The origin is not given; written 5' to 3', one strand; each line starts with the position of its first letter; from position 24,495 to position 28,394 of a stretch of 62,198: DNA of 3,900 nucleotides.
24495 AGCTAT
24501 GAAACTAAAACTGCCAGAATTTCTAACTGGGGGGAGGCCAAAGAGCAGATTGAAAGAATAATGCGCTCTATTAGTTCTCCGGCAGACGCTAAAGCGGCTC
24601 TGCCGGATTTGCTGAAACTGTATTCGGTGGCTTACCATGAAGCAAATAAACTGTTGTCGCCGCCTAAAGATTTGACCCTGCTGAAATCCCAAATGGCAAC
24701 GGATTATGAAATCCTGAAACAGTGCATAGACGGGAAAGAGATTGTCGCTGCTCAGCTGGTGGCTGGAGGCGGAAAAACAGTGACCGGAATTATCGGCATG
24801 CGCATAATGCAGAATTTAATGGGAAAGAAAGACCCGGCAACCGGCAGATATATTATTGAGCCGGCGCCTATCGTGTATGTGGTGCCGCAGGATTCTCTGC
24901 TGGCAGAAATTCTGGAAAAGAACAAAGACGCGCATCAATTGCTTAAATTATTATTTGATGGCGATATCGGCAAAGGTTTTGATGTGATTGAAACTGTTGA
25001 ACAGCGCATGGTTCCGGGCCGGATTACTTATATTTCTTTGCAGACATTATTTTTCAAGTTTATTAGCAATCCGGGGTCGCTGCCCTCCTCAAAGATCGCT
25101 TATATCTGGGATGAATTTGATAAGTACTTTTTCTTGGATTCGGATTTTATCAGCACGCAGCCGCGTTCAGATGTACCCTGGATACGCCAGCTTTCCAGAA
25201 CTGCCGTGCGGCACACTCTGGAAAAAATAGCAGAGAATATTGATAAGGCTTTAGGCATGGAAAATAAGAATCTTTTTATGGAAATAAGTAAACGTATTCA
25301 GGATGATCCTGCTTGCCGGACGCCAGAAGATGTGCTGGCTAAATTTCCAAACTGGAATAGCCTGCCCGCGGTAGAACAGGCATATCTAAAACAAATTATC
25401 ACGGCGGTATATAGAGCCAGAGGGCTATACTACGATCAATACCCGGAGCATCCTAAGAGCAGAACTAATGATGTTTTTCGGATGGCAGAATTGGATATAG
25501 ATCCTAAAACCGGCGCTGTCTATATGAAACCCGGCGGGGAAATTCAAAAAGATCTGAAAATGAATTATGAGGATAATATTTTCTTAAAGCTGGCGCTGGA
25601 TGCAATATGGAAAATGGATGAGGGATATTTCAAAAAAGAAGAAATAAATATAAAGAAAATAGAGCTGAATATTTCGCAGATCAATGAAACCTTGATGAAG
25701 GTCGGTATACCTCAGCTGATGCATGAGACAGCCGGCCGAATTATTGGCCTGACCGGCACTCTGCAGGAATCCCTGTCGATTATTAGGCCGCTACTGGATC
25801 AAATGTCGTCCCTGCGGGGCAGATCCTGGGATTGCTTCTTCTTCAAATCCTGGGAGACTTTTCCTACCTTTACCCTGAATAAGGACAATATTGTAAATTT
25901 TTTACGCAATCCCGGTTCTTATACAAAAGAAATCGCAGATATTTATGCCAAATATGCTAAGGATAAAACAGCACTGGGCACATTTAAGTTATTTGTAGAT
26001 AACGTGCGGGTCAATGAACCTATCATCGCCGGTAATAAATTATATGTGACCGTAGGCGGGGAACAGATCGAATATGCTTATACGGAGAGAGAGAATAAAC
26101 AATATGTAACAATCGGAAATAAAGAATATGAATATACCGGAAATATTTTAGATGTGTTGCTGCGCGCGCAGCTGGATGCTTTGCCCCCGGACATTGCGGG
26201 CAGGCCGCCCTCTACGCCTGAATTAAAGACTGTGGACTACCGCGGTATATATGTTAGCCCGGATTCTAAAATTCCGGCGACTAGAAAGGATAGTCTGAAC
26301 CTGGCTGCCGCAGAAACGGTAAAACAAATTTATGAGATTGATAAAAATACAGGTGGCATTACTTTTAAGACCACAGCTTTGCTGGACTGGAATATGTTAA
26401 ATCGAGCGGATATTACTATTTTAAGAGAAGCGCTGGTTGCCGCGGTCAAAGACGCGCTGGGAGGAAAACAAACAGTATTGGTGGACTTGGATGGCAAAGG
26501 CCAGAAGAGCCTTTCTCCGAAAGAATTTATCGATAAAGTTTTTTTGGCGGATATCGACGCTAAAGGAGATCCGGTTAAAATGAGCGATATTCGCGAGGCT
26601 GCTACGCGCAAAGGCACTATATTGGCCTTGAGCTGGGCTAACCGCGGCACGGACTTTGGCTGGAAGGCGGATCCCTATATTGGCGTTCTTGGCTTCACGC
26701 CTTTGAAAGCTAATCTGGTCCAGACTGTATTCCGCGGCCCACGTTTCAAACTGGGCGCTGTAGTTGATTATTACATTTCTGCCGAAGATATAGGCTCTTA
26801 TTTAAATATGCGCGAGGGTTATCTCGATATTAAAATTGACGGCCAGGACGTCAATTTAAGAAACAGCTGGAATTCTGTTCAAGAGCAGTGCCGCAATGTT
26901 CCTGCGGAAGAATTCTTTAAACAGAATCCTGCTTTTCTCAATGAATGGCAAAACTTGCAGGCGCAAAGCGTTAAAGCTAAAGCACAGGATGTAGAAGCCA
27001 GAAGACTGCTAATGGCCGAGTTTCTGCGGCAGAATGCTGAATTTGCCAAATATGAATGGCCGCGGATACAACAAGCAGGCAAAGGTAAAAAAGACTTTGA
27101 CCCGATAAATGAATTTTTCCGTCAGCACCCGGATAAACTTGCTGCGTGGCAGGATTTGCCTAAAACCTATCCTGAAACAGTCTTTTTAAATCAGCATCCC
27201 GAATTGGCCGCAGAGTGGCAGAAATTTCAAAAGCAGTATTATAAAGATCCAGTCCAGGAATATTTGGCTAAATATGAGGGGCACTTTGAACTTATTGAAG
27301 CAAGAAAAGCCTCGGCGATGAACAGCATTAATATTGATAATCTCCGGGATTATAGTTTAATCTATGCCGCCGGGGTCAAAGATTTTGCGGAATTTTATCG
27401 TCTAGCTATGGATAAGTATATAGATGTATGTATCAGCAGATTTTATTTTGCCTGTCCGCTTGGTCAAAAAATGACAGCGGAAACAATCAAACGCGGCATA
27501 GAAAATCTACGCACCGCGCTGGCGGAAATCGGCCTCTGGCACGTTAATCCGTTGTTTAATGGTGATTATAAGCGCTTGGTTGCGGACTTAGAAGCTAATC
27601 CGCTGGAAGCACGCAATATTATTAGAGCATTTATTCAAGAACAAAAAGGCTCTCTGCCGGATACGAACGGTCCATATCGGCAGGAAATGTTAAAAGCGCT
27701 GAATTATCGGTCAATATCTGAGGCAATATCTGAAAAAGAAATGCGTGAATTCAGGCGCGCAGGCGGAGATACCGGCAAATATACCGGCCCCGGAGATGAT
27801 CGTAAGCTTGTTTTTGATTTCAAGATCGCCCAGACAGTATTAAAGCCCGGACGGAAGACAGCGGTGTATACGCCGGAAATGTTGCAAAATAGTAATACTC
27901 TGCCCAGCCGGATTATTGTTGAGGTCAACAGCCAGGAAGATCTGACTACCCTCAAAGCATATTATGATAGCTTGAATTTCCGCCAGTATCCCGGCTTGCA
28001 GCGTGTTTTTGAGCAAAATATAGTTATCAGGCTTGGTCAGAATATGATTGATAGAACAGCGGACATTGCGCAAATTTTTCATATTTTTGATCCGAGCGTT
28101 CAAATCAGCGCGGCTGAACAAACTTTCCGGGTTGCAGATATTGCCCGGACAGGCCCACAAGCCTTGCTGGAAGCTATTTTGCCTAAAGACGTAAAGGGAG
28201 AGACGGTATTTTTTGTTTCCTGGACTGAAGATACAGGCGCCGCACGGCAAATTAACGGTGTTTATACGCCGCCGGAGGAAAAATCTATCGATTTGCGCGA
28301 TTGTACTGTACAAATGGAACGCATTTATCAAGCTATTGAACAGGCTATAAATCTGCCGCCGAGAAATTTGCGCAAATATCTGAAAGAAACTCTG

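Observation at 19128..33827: Single uninterrupted 14.7-kb ORF encoding a 4,899-aa protein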

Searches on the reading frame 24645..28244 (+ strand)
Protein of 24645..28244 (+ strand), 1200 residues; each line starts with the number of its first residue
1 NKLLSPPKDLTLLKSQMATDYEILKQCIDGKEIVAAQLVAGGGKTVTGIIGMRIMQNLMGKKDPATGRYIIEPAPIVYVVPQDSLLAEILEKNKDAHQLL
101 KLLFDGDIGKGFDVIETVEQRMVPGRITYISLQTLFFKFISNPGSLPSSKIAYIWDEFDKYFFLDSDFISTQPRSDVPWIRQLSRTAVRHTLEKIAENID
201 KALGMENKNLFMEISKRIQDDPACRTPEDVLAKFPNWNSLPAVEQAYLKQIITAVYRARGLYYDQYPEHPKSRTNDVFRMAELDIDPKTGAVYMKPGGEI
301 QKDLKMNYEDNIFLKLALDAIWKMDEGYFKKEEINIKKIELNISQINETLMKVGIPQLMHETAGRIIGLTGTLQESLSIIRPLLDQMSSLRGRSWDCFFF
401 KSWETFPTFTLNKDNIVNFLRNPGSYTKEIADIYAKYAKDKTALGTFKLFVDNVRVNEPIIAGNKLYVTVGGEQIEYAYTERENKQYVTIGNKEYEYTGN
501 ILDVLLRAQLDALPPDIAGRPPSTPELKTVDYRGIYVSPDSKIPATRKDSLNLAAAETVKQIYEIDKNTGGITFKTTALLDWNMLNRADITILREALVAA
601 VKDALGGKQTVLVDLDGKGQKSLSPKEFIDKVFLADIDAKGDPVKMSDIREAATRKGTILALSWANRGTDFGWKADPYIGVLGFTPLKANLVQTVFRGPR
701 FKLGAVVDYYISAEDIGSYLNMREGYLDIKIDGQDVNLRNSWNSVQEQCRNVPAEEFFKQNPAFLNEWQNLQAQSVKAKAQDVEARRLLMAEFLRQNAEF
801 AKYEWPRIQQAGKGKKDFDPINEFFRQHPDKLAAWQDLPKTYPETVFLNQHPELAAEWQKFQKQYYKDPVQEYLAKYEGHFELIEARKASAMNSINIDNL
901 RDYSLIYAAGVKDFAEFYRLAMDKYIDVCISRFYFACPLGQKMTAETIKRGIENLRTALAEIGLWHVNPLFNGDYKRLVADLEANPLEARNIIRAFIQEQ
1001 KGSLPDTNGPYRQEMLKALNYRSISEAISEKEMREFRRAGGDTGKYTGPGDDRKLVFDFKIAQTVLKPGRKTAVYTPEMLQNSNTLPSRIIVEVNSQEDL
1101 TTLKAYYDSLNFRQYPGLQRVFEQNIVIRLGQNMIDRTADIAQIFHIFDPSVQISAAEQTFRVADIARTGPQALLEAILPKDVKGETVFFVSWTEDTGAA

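Call 32: search_protein_representatives(protein=window:24645-28244:+)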
Query: 1200 residues. Proteins with E-value up to 0.001 (for the whole library): 3; up to 1e-10: 3; up to 1e-30: 3. The best 3 are listed.
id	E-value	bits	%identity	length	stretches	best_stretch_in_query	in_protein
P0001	0.0e+00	2741.3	100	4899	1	1-1200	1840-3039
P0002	8.7e-129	447.3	39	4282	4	11-416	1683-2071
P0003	3.7e-49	183.6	34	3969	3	546-722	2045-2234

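Call 35: find_encoding_contigs(protein=P0002, flank=10000, max_places=6)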
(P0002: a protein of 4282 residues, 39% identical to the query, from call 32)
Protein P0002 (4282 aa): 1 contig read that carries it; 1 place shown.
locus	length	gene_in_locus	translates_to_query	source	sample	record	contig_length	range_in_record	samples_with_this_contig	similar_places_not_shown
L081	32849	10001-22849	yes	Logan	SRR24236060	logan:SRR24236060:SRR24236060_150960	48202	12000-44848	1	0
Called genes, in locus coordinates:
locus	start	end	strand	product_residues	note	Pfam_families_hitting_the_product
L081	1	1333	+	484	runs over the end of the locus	-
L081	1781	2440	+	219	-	PF01895:PhoU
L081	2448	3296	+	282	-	PF12849:PBP_like_2, PF13531:SBP_bac_11, PF12727:PBP_like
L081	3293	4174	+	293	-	PF00528:BPD_transp_1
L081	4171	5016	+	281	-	PF00528:BPD_transp_1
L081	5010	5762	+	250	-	PF00005:ABC_tran, PF13304:AAA_21 (faint)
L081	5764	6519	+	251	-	PF02463:SMC_N (faint), PF00005:ABC_tran, PF13304:AAA_21 (faint)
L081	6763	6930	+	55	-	-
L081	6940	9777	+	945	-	-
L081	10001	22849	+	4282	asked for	-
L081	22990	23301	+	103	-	-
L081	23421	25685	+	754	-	-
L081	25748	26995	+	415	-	-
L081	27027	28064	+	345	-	PF02646:RmuC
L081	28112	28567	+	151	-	PF25984:BSH_YknX (faint), PF00364:Biotin_lipoyl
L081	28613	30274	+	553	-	PF01368:DHH, PF02272:DHHA1, PF17768:RecJ_OB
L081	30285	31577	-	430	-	PF13562:NTP_transf_4, PF00132:Hexapep (weak)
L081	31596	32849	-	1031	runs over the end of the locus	PF25596:CPSase_L_D1, PF02786:CPSase_L_D2, PF02222:ATP-grasp (weak), PF02787:CPSase_L_D3, PF25596:CPSase_L_D1, PF02222:ATP-grasp, PF02786:CPSase_L_D2, PF02142:MGS, +5 more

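Call 36: find_encoding_contigs(protein=P0003, flank=10000, max_places=6)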
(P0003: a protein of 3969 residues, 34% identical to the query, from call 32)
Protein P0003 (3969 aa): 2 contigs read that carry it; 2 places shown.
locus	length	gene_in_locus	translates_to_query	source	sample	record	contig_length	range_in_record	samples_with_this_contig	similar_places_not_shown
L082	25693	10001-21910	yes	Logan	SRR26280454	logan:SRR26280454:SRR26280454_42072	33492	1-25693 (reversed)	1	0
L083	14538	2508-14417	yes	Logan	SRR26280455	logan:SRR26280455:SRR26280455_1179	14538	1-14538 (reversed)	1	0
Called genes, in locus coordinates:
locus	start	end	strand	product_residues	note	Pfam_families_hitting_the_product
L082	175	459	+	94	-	-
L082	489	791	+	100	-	-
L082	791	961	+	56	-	-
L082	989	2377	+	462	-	PF04715:, PF00425:Chorismate_bind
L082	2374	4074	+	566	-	PF00117:GATase, PF07722:Peptidase_C26 (weak), PF02885:Glycos_trans_3N, PF00591:Glycos_transf_3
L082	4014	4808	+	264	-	PF00218:IGPS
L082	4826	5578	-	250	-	PF27246:MJ1433_N, PF27232:MJ1433_C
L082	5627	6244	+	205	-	PF00697:PRAI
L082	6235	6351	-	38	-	-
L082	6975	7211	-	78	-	PF10049:DUF2283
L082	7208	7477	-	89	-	PF14076:DUF4258 (weak)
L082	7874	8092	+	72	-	PF10049:DUF2283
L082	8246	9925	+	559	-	-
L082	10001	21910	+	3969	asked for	-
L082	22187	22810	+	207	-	-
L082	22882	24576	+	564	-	-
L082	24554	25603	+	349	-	-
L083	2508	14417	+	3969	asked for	-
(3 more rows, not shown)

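Call 37: list_cluster_members(proteins=[P0001, P0002, P0003])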
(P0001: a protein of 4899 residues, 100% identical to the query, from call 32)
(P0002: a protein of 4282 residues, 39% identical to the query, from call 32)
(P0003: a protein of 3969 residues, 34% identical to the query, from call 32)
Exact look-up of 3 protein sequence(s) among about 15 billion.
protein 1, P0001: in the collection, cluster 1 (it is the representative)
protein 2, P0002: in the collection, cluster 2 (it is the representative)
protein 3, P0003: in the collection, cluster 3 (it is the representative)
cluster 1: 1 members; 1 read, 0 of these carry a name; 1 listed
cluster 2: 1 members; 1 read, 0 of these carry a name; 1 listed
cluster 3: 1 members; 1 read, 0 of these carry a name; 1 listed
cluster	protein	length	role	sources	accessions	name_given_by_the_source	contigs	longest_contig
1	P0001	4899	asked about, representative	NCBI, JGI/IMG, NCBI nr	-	-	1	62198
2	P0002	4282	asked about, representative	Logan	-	-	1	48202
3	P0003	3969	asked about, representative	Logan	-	-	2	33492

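Call 76: find_related_loci(query=L081:28613-30271:+, collection=genome_contigs, flank=1000)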
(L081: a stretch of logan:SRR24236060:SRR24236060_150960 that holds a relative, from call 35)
Query L081:28613-30271:+ (553 aa) in genome_contigs; peptide patterns used: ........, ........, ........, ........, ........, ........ (x = any residue, [..] = any of these).
116 stretches matched a pattern; 6 encode a relative of the query (tblastn E <= 1e-3); 6 distinct loci.
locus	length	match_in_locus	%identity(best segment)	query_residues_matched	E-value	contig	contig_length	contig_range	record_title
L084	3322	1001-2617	58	13-551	0e+0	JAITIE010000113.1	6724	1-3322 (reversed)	MAG: Candidatus Margulisiibacteriota bacterium isolate Pcl387_bin101 k119_1608651, whole genome shotgun sequence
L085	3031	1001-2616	58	13-551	0e+0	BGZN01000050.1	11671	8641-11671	Candidatus Termititenax aidoneus NkOx7-01 DNA, TG2_NkOx7-01_NODE_050, whole genome shotgun sequence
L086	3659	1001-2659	35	1-552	6e-97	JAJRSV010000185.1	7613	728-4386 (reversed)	MAG: Bacteroidetes bacterium isolate Dive96_bin1.139 k141_2450722, whole genome shotgun sequence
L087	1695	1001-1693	61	13-244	7e-93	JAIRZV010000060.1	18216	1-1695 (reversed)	MAG: Candidatus Margulisiibacteriota bacterium isolate Gx481_bin108 k119_3415104, whole genome shotgun sequence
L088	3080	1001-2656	34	1-548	1e-90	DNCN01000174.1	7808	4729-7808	MAG TPA_asm: bacterium isolate UBA9089 contig_2692, whole genome shotgun sequence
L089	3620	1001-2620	31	11-547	1e-80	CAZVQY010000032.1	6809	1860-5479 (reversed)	MAG TPA_asm: uncultured Candidatus Saccharibacteria bacterium isolate SRP192927_co5_224 genome assembly, contig: NODE_22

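Call 77: find_related_loci(query=L082:989-2374:+, collection=genome_contigs, flank=1000)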
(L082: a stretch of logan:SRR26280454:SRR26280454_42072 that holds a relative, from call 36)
Query L082:989-2374:+ (462 aa) in genome_contigs; peptide patterns used: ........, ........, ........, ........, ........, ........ (x = any residue, [..] = any of these).
211 stretches matched a pattern; 172 encode a relative of the query (tblastn E <= 1e-3); the best 80 are kept; 80 distinct loci.
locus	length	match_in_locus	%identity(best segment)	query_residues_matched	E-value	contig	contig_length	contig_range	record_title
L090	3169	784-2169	97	1-462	0e+0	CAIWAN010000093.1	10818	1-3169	MAG: uncultured Candidatus Marinamargulisbacteria bacterium isolate LJ_bin-3332 genome assembly, contig: bin-3332:093/11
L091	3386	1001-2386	89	1-462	0e+0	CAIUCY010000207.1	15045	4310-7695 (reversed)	MAG: uncultured Candidatus Marinamargulisbacteria bacterium isolate AM_bin-3330 genome assembly, contig: bin-3330:207/25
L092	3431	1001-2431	45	16-457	3e-121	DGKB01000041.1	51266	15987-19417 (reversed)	MAG TPA_asm: Akkermansiaceae bacterium UBA4581 UBA4581_contig_14898, whole genome shotgun sequence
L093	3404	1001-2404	45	21-457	2e-120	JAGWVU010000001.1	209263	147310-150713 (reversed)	MAG: Verrucomicrobia bacterium isolate REEB427 contig-150_29, whole genome shotgun sequence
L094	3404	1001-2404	46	21-457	8e-118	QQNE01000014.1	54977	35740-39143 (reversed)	MAG: Verrucomicrobia bacterium isolate V1-115 Ga0133913_10001531, whole genome shotgun sequence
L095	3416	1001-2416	44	15-460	1e-117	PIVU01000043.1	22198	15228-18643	MAG: Nitrospirae bacterium isolate Glo_13 GloG15_CONTIG2646, whole genome shotgun sequence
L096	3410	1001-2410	44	15-457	9e-118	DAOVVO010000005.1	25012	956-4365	MAG TPA_asm: Nitrospirota bacterium isolate CSMAG_1707 CSMAG_1707_k141_648869_length_25012_cov_10.5280, whole genome sho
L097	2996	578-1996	42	15-460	5e-118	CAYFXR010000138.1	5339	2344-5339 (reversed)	MAG TPA_asm: uncultured Nitrospiraceae bacterium isolate ERP108616_co1_67 genome assembly, contig: k119_1399827, whole g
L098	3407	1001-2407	43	15-459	1e-116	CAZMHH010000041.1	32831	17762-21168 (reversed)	MAG TPA_asm: uncultured Thermodesulfobacteriota bacterium isolate SRP332253_co1_288 genome assembly, contig: NODE_1826_l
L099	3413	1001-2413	43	15-460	1e-115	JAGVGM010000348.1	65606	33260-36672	MAG: Thermodesulfovibrionia bacterium isolate DeMMO2_3 c_000000065271, whole genome shotgun sequence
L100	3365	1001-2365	45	18-457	2e-115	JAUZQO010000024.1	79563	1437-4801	MAG: Mariprofundaceae bacterium isolate GS19_ROV16_R01_M-AMOR20_M1292 AMOR20_M1292_contig24, whole genome shotgun sequen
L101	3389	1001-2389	44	15-457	3e-115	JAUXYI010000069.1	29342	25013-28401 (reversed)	MAG: Thermodesulfovibrionia bacterium isolate C18_concoct.bin.153 C18_k141_40341, whole genome shotgun sequence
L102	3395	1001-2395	42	15-459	5e-115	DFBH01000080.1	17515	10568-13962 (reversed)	MAG TPA_asm: Candidatus Oleimmundimicrobium americanum isolate UBA3085 UBA3085_contig_27466, whole genome shotgun sequen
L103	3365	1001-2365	44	18-457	1e-114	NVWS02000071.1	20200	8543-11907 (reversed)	MAG: Zetaproteobacteria bacterium isolate NORP31 CoAssembly_2474601, whole genome shotgun sequence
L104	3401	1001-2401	43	15-457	3e-113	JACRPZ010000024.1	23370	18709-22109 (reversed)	MAG: Nitrospirae bacterium isolate NC_groundwater_2000_Pr3_S-0.65um_44_7 SR2-18-Sp65_coassembly_scaffold_72252, whole ge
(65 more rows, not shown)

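Call 116: search_protein_families(library=pfam, proteins=[P0002, P0003], max_evalue=1)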
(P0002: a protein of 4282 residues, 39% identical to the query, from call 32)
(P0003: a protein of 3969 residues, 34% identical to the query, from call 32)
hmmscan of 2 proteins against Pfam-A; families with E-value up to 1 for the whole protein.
P0002 (4282 aa): 1 family
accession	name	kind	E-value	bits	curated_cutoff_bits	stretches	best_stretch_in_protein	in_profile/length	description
PF13125.11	DUF3958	-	0.25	12.1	26.3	1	3471-3528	42-99/107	Protein of unknown function (DUF3958)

P0003 (3969 aa): 1 family
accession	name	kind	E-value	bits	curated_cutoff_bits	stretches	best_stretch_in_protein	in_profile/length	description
PF13463.12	HTH_27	-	0.2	12.4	22.2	0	1385-1415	30-59/68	Winged helix DNA-binding domain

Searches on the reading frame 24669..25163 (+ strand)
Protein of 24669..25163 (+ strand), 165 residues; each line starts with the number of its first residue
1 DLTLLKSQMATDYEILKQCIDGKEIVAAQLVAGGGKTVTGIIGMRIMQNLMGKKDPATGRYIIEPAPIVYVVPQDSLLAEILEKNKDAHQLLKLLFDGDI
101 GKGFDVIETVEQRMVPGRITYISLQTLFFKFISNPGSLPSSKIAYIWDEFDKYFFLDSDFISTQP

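Call 111: search_solved_structures(query=A7, max_evalue=10, show_alignments=4)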
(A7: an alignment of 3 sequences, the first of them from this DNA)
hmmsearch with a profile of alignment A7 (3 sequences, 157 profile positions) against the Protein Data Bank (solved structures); distinct sequences matched with E-value up to 10: 7.
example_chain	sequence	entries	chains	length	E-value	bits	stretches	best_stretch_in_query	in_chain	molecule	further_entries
7ygf_A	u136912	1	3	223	0.17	14.9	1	47-94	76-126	Pyridoxal phosphate homeostasis protein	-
6kzw_A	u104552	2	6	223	0.2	14.7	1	47-94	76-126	Pyridoxal phosphate homeostasis protein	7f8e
7r2k_A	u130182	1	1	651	0.74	12.8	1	13-77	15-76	CRISPR-associated helicase Cas3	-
8alz_B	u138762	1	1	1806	0.74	12.8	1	32-89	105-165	Activating signal cointegrator 1 complex subunit 3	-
1b0z_A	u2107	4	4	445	0.81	12.7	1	17-103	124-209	PROTEIN (PHOSPHOGLUCOSE ISOMERASE) | PHOSPHOGLUCOSE ISOMERASE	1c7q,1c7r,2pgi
7tr8_A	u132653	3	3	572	0.85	12.6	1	13-77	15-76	CRISPR-associated helicase Cas3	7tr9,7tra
8pxe_A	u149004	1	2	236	1.9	11.5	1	69-117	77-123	Disulfide isomerase DsbG N-terminal domain-containing protein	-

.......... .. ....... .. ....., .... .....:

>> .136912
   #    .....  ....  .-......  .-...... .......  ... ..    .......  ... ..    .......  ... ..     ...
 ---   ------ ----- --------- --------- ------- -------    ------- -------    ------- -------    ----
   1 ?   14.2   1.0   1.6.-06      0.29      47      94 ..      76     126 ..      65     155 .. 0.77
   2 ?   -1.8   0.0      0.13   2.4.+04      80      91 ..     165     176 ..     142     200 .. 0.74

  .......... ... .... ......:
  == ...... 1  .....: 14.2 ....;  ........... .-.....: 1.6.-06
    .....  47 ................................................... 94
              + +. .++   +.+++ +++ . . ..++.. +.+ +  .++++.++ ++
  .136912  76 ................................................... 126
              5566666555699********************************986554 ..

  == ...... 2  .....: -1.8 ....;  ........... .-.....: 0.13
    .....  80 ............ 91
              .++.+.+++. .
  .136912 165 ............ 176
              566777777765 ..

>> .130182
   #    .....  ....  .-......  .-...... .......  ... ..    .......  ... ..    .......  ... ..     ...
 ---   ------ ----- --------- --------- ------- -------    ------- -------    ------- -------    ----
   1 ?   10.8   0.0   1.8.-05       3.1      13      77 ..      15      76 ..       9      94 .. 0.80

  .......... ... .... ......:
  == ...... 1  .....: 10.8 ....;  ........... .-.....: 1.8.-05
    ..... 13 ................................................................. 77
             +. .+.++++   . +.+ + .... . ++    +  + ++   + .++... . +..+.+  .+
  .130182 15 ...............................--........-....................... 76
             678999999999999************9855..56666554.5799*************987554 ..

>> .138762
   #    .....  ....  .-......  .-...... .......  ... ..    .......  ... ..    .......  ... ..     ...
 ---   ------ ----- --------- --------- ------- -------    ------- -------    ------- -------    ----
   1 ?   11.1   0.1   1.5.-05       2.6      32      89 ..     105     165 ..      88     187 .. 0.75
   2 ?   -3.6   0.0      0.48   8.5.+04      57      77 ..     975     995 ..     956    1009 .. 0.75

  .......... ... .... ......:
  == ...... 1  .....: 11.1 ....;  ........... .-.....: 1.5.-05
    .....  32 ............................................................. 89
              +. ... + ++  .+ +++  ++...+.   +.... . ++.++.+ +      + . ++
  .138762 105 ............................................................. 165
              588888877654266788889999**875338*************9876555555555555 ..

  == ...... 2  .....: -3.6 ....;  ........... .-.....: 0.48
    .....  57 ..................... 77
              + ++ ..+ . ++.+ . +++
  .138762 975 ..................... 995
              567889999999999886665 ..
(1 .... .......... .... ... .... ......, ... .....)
